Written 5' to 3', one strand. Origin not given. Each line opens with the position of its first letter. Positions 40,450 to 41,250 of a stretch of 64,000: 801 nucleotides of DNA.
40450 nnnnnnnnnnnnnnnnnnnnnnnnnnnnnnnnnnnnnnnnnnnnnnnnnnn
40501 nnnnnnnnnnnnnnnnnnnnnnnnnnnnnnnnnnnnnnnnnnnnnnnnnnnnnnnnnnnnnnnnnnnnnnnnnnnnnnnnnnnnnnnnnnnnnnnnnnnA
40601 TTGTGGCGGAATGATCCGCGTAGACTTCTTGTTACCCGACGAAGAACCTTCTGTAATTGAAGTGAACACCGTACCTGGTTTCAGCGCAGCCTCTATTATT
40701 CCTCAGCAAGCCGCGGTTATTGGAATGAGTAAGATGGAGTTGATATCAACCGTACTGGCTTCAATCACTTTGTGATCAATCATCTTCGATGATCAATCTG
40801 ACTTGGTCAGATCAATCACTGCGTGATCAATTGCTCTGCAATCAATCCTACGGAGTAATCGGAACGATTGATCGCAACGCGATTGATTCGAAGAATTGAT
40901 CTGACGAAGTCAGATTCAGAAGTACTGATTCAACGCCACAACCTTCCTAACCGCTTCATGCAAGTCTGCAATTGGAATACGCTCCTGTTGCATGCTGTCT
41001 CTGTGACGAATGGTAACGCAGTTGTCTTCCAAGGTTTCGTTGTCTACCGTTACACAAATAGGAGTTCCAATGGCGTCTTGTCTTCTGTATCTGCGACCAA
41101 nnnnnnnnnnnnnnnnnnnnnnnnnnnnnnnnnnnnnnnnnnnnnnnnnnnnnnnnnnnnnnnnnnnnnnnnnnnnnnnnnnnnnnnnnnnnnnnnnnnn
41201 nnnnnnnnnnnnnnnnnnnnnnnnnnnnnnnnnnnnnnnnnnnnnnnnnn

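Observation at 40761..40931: ATCAAT-linked array between ddl and glyQS whose outer units are embedded in both coding 3' ends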

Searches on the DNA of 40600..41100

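Call 71: search_rna_families(source=window, start=40600, end=41100, threshold=evalue, max_evalue=10)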
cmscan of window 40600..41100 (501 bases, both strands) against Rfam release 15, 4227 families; matches with E-value up to 10: 6.
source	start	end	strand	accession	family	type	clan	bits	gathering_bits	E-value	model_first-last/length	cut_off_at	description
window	40826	40885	-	RF03217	mir-3167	Gene; miRNA;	-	15.6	86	7.6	1-59/59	no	mir-3167 microRNA precursor family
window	40902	40972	-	RF01622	ceN22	Gene; snRNA; snoRNA; CD-box;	-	14.5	45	6.3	1-76/76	no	Nematode snoRNA ceN22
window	40886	40971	+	RF01185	snR75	Gene; snRNA; snoRNA; CD-box;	CL00045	13.1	40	3.1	1-88/88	no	Small nucleolar RNA snR75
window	40709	40761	-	RF01648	ceN65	Gene; snRNA; snoRNA; CD-box;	-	12.7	48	9.8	1-65/65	no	Caenorhabditis snoRNA ceN65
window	40857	40963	-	RF01515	Afu_514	Gene; snRNA; snoRNA; CD-box;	-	12.2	39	9.4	1-106/106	no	A. fumigatus snoRNA Afu_514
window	40823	40888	-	RF04129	MIR4240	Gene; miRNA;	-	11.5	200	5.6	1-206/206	no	MIR4240 microRNA precursor family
